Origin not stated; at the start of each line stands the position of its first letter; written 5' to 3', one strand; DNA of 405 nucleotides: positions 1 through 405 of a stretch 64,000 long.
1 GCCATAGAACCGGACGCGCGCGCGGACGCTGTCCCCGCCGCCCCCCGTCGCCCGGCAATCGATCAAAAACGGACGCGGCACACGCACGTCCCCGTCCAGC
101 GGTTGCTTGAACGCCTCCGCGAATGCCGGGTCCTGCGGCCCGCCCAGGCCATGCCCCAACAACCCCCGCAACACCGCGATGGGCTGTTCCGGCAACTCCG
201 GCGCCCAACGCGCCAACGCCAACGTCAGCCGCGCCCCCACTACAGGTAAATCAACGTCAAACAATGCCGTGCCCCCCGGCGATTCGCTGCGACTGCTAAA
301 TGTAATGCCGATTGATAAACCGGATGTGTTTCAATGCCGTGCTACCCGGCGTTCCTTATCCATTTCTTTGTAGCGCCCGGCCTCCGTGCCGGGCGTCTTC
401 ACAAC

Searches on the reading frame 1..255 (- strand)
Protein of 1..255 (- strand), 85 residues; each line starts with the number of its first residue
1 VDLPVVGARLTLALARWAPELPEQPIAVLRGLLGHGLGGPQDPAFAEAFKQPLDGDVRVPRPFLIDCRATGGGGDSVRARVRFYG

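Call 32: search_protein_families(library=pfam, proteins=[window:1-255:-], max_evalue=0.1)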
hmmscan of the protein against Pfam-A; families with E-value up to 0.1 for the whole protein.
window:1-255:- (85 aa): 0 families

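Call 33: search_protein_families(library=padloc, proteins=[window:1-255:-], max_evalue=0.1)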
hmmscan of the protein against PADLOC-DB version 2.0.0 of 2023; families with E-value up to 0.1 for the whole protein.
window:1-255:- (85 aa): 2 families
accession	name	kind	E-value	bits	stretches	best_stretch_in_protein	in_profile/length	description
PDLC01477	Cas6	-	0.026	12.1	1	3-72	3-88/296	"CAS-I,CAS-II,CAS-III,CAS-IV,CAS-V,CAS-VI; crRNAmaturation"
PDLC01496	Cas6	-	0.037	11.5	1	18-68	16-69/281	"CAS-I,CAS-II,CAS-III,CAS-IV,CAS-V,CAS-VI; crRNAmaturation"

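Call 34: find_homologous_proteins(query=window:1-255:-, max_evalue=0.001)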
Query seq(85 aa): 7 candidates shared short words with the query, none scored E <= 0.001.

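Call 58: search_protein_representatives(protein=window:1-255:-)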
Query: 85 residues. Proteins with E-value up to 0.001 (for the whole library): 4; up to 1e-10: 1; up to 1e-30: 1. The best 4 are listed.
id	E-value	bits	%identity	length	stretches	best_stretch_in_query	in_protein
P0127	3.4e-49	180.9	100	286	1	1-85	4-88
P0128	8.9e-09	51.6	50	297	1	7-85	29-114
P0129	1.2e-04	38.4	39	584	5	49-79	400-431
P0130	5.0e-04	36.4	46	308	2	25-85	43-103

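Call 60: find_encoding_contigs(protein=P0127, flank=10000, max_places=8)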
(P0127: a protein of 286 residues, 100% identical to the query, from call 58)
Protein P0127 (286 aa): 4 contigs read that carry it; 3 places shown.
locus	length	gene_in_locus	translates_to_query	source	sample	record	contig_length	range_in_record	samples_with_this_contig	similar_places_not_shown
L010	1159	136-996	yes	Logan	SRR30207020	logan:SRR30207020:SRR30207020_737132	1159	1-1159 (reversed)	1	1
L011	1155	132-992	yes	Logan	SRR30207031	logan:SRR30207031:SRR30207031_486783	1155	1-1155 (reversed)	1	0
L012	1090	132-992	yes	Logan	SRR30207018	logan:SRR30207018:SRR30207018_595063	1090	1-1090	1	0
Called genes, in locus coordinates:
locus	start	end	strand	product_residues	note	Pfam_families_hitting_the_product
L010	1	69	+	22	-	?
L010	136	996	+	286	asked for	PF10040:CRISPR_Cas6 (faint)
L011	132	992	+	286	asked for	PF10040:CRISPR_Cas6 (faint)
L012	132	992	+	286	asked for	PF10040:CRISPR_Cas6 (faint)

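Call 65: find_encoding_contigs(protein=P0128, flank=10000, max_places=4)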
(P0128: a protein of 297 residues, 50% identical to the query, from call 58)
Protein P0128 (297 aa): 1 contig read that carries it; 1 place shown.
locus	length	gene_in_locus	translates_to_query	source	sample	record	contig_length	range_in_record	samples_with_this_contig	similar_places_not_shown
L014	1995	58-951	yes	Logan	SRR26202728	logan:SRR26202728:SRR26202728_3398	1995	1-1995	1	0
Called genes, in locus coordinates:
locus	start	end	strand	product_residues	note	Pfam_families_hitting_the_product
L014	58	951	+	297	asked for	PF27225:AF_1859_N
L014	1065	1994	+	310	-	?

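Call 66: search_protein_families(library=padloc, proteins=[P0127, P0128, L014:1065-1994:+, P0130], max_evalue=0.01)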
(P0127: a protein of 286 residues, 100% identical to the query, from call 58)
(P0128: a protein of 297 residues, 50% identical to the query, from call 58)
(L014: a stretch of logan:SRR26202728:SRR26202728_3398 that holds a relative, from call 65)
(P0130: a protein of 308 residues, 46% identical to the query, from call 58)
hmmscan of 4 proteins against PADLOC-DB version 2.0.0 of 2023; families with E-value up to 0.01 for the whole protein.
P0127 (286 aa): 6 families
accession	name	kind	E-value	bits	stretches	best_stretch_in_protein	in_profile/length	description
PDLC01477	Cas6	-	1.8e-13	48.7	2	7-152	4-181/296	"CAS-I,CAS-II,CAS-III,CAS-IV,CAS-V,CAS-VI; crRNAmaturation"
PDLC01650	Cas6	-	1.1e-08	34.1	1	142-279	1-102/102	"CAS-I,CAS-II,CAS-III,CAS-IV,CAS-V,CAS-VI; crRNAmaturation"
PDLC02098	Cas6_IIIa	-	1.3e-06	27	1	225-282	146-198/200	-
PDLC01496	Cas6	-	1.5e-06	25.9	1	21-285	16-280/281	"CAS-I,CAS-II,CAS-III,CAS-IV,CAS-V,CAS-VI; crRNAmaturation"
PDLC00956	Cas6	-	2.1e-05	23.2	0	243-280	162-198/200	CRISPR-associated endoribonuclease Cas6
PDLC01782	Cas6b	-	0.0069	14.4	1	239-283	192-233/235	-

P0128 (297 aa): 3 families
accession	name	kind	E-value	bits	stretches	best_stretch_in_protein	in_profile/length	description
PDLC01477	Cas6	-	1.4e-32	111.4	1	24-294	2-294/296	"CAS-I,CAS-II,CAS-III,CAS-IV,CAS-V,CAS-VI; crRNAmaturation"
PDLC01496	Cas6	-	1.5e-20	71.8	1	28-294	8-278/281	"CAS-I,CAS-II,CAS-III,CAS-IV,CAS-V,CAS-VI; crRNAmaturation"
PDLC01650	Cas6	-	1.7e-06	27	1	172-290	2-102/102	"CAS-I,CAS-II,CAS-III,CAS-IV,CAS-V,CAS-VI; crRNAmaturation"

L014:1065-1994:+ (310 aa): 0 families

P0130 (308 aa): 3 families
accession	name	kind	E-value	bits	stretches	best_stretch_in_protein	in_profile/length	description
PDLC01477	Cas6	-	1.1e-18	65.8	1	10-304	3-293/296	"CAS-I,CAS-II,CAS-III,CAS-IV,CAS-V,CAS-VI; crRNAmaturation"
PDLC01496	Cas6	-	7.9e-13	46.5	1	21-304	13-277/281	"CAS-I,CAS-II,CAS-III,CAS-IV,CAS-V,CAS-VI; crRNAmaturation"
PDLC01650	Cas6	-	1.1e-10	40.5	1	202-301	16-102/102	"CAS-I,CAS-II,CAS-III,CAS-IV,CAS-V,CAS-VI; crRNAmaturation"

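Call 73: list_cluster_members(proteins=[P0127, L015:3-1121:+])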
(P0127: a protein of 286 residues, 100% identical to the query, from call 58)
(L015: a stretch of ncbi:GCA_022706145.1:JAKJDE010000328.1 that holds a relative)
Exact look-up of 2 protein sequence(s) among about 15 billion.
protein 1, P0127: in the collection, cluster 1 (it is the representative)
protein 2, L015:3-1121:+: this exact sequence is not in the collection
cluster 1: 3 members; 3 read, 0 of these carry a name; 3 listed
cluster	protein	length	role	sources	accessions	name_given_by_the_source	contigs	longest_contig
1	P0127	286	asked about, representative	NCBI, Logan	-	-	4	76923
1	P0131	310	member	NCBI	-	-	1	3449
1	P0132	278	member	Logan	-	-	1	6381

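Call 74: find_encoding_contigs(protein=P0132, flank=10000, max_places=3)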
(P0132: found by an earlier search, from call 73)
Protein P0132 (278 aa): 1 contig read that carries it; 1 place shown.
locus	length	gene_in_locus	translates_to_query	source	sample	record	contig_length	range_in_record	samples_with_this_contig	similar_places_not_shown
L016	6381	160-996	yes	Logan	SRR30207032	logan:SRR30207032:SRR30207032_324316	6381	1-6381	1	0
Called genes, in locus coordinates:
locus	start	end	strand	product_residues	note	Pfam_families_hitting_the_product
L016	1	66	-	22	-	?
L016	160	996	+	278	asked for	PF10040:CRISPR_Cas6 (faint)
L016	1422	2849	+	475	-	-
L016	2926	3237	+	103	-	-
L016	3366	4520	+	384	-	PF03787:RAMPs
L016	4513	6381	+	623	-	?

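Call 75: find_encoding_contigs(protein=P0131, flank=10000, max_places=3)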
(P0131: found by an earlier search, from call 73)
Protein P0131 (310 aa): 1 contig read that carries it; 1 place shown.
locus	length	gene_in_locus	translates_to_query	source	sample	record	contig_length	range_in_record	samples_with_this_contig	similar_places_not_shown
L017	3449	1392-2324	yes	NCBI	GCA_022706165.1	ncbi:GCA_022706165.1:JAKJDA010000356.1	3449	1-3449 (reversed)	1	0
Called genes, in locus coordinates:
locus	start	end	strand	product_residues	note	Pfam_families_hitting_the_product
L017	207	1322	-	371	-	PF01548:DEDD_Tnp_IS110, PF02371:Transposase_20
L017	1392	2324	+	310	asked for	-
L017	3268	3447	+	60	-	?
